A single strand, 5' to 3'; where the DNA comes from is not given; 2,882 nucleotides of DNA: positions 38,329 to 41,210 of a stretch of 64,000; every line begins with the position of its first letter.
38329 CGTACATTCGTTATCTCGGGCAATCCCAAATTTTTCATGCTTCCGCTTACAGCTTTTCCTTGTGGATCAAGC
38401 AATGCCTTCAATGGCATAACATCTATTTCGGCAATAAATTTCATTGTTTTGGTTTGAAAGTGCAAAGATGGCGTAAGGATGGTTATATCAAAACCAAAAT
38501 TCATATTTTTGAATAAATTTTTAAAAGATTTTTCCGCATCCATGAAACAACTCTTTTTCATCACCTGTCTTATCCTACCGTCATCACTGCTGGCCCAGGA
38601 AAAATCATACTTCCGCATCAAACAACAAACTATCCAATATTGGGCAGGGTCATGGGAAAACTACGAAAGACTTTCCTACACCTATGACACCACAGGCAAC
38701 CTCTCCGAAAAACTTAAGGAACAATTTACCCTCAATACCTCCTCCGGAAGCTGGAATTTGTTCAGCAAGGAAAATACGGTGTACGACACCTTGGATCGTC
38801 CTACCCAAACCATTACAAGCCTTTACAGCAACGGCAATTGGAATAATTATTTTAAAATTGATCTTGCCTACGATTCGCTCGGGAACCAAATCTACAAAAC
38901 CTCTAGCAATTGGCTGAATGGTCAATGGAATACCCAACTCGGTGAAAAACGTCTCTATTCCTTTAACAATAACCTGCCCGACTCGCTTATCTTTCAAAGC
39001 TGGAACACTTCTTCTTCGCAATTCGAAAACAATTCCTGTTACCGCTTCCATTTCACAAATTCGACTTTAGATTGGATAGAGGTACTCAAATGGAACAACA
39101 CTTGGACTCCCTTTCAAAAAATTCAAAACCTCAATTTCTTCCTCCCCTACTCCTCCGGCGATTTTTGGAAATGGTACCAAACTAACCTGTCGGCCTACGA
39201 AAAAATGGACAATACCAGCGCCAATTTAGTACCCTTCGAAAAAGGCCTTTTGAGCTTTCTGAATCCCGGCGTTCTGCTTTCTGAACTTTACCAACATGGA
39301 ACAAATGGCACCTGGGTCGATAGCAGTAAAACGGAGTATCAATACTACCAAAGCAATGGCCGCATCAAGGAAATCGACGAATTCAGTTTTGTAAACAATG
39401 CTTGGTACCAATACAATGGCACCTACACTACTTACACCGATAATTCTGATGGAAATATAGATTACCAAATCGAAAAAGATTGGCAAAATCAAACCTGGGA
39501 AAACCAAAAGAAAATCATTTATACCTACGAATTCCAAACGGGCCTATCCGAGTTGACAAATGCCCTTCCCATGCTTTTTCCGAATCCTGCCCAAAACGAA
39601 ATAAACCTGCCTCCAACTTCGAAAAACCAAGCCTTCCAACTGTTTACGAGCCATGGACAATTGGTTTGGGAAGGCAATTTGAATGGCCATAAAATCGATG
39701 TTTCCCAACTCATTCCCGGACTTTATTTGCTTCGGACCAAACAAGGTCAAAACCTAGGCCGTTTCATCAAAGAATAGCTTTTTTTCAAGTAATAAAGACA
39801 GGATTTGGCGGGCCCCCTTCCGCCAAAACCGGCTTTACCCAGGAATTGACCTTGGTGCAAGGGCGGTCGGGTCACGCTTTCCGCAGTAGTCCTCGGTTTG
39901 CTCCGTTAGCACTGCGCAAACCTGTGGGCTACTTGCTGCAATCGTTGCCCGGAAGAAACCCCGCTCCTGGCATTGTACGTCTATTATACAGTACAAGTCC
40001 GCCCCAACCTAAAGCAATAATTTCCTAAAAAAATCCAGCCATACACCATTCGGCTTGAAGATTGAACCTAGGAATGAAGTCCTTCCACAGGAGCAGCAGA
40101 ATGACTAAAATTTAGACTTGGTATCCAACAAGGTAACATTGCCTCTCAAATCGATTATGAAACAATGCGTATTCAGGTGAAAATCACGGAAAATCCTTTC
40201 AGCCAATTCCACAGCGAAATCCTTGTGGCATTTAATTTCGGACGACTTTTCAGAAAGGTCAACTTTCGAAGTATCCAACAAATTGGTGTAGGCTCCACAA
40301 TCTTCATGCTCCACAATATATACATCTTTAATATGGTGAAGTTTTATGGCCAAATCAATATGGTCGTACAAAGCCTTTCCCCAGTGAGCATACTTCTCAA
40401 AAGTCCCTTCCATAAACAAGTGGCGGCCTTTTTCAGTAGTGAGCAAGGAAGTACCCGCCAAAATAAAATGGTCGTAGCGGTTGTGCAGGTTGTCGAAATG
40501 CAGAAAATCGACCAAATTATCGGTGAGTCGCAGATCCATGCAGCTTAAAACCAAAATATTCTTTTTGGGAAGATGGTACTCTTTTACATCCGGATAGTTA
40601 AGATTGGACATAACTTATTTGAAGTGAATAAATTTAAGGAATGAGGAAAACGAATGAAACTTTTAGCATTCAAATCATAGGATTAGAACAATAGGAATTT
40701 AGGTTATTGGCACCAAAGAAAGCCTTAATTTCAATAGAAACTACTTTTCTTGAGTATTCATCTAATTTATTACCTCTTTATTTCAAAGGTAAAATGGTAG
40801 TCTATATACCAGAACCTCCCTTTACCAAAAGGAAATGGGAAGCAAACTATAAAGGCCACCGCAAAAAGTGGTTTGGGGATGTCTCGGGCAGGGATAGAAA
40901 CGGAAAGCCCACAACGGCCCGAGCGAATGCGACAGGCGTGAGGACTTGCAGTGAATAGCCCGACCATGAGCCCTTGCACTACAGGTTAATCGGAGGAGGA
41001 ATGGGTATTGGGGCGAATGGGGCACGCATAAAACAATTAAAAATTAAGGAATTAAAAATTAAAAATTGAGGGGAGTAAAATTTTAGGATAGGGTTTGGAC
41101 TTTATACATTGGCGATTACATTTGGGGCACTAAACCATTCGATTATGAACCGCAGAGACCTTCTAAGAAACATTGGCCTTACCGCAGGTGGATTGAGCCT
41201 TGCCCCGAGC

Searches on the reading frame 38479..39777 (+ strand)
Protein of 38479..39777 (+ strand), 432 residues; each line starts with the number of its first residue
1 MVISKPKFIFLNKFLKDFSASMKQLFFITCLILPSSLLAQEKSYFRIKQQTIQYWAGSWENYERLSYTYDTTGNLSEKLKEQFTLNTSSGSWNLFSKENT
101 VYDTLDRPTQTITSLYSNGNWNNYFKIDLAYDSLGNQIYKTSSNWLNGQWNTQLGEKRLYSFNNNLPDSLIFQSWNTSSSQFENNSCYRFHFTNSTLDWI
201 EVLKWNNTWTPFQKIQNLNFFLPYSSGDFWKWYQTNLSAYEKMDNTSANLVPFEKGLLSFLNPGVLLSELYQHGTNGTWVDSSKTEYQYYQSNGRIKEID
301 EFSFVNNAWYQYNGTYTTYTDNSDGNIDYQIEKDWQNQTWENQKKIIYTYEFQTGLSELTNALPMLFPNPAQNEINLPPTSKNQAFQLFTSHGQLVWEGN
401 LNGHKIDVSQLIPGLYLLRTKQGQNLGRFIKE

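Call 11: search_protein_families(library=pfam, proteins=[window:38479-39777:+], max_evalue=0.01)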
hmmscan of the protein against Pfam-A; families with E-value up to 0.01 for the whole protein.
window:38479-39777:+ (432 aa): 1 family
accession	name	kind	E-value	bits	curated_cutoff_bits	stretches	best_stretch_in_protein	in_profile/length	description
PF18962.6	Por_Secre_tail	-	9.9e-10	39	27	1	366-424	1-66/75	Secretion system C-terminal sorting domain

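Call 34: find_related_loci(query=window:38479-39777:+, collection=metagenome_contigs, flank=6000)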
Query window:38479-39777:+ (432 aa) in metagenome_contigs; peptide patterns used: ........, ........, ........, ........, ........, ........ (x = any residue, [..] = any of these).
95 stretches matched a pattern; 18 encode a relative of the query (tblastn E <= 1e-3); 18 distinct loci.
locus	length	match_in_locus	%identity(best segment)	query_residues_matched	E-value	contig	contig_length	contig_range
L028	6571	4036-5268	72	22-432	0e+0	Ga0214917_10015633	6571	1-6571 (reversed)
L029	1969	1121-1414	36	354-432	3e-10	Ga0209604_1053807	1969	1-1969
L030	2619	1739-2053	28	319-426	1e-7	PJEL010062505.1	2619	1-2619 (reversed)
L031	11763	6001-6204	35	366-429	3e-6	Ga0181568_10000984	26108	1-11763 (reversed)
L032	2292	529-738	39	366-426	2e-6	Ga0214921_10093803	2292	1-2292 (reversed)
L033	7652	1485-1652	34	365-421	3e-6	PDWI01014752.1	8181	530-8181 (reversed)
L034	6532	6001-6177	34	366-424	9e-6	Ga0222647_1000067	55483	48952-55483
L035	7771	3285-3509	36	356-425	2e-5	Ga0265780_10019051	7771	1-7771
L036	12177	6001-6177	34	366-424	2e-5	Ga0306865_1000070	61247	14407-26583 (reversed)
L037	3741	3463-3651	37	365-418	2e-5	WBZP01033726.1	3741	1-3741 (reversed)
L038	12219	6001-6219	39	354-423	4e-5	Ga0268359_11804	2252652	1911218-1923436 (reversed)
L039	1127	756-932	34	366-424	2e-5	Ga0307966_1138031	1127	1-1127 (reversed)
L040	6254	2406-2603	38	355-417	5e-5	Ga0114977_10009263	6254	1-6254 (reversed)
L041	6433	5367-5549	33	365-423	5e-5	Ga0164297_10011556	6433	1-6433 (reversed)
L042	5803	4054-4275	34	353-418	8e-5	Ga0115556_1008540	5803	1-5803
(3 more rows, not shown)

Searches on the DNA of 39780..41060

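Call 7: search_rna_families(source=window, start=39780, end=41060, threshold=evalue, max_evalue=10, show_alignments=3)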
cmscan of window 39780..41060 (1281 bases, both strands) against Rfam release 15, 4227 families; matches with E-value up to 10: 7.
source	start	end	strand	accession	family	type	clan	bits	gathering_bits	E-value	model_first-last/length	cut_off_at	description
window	40883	40969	+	RF01705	Flavo-1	Gene; sRNA;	-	36.6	42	7.8e-06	1-76/76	no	Flavo-1 RNA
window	39866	39953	-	RF01705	Flavo-1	Gene; sRNA;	-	19.8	42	0.34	1-76/76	no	Flavo-1 RNA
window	40664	40756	-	RF01660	ceN88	Gene; snRNA; snoRNA; HACA-box;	-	18.1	40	0.69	1-140/140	no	Nematode snoRNA ceN88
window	40280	40300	+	RF02519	ToxI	Gene; antitoxin;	-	17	50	4.9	1-34/34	no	ToxI antitoxin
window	40762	40822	-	RF02447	SpR19_sRNA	Gene; sRNA;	-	16.7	79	6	10-102/123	no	Streptococcus sRNA SpR19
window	40072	40116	+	RF01143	sR16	Gene; snRNA; snoRNA; CD-box;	-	14.9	70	7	1-53/53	no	Small nucleolar RNA sR16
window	41015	41060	-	RF02181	ST7-AS2_1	Gene; lncRNA;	-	14.6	80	4.9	28-72/72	5'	ST7 antisense RNA 2 conserved region 1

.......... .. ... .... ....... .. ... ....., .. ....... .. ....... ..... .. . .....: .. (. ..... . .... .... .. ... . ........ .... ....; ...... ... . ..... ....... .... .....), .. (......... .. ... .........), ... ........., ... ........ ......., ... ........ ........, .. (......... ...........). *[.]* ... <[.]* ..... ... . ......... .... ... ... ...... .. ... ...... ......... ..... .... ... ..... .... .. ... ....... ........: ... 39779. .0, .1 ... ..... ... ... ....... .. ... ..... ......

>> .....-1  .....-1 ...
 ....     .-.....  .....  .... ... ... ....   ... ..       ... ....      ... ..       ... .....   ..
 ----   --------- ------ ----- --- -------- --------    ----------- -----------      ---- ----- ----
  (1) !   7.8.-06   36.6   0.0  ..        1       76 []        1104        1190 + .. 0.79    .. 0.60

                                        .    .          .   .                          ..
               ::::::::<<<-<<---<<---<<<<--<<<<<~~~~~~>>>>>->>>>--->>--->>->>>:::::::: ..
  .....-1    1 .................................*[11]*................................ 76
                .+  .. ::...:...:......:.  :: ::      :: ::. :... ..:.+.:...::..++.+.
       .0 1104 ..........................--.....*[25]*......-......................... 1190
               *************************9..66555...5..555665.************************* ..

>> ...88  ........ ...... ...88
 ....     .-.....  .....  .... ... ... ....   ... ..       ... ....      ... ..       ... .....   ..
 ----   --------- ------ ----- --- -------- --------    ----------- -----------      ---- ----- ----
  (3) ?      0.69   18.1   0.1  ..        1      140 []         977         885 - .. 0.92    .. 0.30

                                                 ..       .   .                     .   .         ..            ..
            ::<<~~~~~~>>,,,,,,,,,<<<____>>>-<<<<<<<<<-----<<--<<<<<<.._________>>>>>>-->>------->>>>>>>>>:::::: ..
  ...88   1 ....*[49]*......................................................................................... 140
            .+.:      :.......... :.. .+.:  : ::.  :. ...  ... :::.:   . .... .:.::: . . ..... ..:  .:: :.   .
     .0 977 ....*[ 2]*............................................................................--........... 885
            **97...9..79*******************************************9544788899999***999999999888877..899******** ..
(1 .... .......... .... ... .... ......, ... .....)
